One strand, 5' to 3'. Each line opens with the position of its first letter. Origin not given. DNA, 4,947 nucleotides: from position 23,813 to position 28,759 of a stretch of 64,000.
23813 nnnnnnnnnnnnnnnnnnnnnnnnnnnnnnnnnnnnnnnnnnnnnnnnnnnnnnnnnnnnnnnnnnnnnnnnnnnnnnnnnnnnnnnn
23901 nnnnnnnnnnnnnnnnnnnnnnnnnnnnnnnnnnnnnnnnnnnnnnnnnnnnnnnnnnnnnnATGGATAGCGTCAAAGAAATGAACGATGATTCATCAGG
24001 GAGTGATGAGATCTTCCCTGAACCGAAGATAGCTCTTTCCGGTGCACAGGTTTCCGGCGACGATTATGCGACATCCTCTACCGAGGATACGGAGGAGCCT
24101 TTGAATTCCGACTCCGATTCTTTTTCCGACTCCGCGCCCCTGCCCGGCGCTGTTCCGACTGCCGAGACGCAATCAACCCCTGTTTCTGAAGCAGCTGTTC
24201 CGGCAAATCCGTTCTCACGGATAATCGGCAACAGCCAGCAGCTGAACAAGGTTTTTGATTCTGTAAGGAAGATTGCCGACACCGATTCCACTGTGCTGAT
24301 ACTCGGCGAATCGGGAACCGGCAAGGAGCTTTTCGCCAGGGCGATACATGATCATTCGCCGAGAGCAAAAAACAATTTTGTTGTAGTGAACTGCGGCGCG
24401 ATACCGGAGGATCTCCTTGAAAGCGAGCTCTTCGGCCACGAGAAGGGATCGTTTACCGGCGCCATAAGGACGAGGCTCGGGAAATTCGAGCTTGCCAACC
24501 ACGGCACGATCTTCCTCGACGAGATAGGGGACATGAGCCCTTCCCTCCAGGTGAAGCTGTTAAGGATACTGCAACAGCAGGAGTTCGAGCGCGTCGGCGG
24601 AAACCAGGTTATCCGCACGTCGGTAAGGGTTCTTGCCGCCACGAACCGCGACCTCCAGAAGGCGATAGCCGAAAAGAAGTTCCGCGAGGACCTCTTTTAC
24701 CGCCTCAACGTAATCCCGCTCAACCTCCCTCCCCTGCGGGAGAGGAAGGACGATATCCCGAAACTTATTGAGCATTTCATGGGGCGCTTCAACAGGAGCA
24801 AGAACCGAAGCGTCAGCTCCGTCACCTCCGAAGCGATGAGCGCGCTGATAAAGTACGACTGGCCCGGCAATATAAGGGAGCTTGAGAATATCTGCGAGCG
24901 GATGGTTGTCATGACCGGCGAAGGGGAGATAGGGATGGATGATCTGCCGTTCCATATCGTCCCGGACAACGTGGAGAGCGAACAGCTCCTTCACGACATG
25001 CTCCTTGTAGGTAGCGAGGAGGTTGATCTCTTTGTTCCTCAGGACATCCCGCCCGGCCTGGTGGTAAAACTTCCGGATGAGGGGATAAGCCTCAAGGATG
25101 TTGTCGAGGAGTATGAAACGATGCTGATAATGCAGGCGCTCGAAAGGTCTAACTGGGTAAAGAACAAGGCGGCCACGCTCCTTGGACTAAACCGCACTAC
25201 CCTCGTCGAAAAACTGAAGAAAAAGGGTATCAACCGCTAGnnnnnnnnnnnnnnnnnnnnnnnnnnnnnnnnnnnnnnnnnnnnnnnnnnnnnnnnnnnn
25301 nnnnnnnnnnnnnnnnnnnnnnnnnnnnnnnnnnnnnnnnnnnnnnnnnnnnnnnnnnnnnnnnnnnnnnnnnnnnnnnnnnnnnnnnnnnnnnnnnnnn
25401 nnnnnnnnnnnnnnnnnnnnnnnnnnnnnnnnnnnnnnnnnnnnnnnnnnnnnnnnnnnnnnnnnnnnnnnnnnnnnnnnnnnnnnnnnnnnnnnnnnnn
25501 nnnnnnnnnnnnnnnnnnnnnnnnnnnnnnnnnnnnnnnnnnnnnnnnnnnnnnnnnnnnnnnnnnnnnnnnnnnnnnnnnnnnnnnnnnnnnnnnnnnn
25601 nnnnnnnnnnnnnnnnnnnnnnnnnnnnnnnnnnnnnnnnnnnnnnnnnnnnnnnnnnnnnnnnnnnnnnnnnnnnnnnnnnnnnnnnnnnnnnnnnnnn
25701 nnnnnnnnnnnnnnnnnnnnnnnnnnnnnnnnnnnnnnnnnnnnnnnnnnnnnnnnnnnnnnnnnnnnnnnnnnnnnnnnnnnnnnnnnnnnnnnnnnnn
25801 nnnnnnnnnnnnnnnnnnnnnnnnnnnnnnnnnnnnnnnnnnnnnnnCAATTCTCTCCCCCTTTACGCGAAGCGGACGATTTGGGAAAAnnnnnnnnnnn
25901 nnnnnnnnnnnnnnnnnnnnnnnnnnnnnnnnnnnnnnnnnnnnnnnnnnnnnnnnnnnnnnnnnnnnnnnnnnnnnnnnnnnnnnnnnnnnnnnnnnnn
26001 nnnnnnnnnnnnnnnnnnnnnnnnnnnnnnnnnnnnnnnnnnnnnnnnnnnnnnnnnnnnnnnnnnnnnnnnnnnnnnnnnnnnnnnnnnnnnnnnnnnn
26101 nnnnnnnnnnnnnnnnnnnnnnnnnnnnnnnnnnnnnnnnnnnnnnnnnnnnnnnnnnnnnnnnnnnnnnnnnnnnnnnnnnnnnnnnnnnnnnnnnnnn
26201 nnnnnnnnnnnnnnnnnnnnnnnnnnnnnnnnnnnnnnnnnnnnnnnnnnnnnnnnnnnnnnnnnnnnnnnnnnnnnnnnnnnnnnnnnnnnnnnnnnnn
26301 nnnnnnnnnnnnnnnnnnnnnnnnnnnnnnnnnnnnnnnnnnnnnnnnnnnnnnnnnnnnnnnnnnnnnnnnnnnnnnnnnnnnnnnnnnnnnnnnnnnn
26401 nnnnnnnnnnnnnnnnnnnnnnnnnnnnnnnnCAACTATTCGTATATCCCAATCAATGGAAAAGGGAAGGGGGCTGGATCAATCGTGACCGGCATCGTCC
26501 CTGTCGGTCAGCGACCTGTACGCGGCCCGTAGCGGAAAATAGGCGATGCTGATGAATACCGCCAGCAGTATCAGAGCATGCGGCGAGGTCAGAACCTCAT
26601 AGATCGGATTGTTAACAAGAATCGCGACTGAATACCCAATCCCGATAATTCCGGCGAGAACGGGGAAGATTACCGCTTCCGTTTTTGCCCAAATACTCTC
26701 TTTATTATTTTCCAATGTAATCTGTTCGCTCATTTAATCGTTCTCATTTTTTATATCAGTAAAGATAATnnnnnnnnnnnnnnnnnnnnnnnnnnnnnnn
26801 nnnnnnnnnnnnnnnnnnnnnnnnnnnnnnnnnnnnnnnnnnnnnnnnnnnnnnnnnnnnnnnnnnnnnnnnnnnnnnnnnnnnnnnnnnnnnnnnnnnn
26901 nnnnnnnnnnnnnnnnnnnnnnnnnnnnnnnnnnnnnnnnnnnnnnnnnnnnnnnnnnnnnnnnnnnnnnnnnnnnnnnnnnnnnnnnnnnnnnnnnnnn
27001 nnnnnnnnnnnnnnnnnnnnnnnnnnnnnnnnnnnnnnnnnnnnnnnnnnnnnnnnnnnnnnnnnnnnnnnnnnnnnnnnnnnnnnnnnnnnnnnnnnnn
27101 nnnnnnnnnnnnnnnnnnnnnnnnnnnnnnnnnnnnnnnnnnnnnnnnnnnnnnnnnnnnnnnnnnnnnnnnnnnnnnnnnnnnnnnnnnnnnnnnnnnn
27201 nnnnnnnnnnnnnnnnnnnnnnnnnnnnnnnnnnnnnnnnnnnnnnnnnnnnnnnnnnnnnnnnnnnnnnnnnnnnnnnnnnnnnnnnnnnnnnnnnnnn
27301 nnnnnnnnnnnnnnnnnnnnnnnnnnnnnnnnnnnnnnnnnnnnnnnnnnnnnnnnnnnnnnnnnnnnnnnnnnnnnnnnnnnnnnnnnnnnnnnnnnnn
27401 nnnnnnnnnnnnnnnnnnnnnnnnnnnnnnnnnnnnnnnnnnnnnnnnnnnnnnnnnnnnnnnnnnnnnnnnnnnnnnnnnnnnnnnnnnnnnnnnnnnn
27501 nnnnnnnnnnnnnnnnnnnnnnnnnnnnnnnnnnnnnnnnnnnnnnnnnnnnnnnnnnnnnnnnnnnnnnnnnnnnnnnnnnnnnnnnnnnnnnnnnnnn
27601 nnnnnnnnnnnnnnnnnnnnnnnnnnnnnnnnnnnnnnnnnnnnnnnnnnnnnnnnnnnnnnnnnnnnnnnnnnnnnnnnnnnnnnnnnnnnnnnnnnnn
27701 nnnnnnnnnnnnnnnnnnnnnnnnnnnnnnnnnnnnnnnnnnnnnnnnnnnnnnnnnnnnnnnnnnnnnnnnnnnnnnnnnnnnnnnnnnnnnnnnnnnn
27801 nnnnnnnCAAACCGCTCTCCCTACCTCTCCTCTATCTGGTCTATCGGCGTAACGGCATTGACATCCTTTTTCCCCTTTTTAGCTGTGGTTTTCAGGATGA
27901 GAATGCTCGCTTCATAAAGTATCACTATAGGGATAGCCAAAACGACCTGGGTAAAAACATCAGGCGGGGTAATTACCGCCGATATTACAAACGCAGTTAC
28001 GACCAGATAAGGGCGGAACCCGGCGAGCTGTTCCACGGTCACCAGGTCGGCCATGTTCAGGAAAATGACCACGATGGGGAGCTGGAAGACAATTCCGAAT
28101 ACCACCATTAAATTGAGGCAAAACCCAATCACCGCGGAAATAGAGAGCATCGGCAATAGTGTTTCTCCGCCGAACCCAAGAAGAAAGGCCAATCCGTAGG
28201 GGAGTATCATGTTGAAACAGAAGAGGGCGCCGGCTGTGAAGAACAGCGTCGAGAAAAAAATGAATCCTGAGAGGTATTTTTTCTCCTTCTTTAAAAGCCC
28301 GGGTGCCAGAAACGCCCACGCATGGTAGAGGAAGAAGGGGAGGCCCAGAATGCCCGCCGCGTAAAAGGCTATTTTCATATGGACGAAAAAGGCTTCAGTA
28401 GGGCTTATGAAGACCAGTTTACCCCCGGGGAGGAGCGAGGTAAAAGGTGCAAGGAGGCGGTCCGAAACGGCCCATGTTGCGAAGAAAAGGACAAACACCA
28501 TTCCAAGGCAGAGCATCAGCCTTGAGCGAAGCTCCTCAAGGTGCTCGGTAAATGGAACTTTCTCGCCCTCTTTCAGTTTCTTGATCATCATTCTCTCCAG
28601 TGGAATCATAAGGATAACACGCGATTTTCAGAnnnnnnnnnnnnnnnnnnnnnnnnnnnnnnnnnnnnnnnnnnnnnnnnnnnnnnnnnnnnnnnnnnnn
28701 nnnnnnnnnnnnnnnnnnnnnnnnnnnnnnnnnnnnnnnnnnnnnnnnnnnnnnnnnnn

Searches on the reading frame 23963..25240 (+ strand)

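Call 11: search_protein_families(library=pfam, proteins=[window:23963-25240:+], max_evalue=0.00001)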
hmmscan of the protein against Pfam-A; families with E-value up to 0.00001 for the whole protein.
window:23963-25240:+ (425 aa): 8 families
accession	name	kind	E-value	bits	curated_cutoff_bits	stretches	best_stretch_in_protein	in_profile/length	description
PF00158.32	Sigma54_activat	-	9e-74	247.2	20.2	1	87-253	1-167/168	Sigma-54 interaction domain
PF25601.1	AAA_lid_14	-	1.5e-29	102.1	27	1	259-339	1-81/87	AAA+ ATPase lid domain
PF14532.12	Sigma54_activ_2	-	2.9e-21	76.6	25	1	88-258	1-138/138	Sigma-54 interaction domain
PF02954.25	HTH_8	-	2.3e-14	53.3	22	1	381-420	2-41/42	Bacterial regulatory protein, Fis family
PF07728.20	AAA_5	-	9.4e-08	32.6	22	1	111-229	2-123/139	AAA domain (dynein-related subfamily)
PF00004.35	AAA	-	3.2e-06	28.1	21.2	1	111-235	1-114/131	ATPase family associated with various cellular activities (AAA)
PF07724.20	AAA_2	-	6e-06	26.8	27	1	109-240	4-136/166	AAA domain (Cdc48 subfamily)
PF18024.7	HTH_50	-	9.6e-06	25.6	27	0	375-424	2-50/50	Helix-turn-helix domain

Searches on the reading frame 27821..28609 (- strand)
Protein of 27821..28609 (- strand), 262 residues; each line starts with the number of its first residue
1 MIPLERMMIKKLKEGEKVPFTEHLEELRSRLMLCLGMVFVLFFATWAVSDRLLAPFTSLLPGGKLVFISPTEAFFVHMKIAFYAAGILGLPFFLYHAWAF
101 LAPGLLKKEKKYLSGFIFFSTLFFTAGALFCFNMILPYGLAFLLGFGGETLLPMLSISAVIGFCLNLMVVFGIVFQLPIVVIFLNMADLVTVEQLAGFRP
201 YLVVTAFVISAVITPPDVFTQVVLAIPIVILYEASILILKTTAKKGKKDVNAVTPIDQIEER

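Call 70: search_protein_families(library=pfam, proteins=[window:27821-28609:-], max_evalue=0.00001)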
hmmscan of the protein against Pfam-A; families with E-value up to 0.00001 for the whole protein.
window:27821-28609:- (262 aa): 1 family
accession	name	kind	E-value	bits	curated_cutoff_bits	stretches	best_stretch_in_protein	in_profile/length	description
PF00902.23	TatC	-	5.5e-60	203.2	25.1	1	22-227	1-208/208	Sec-independent protein translocase protein (TatC)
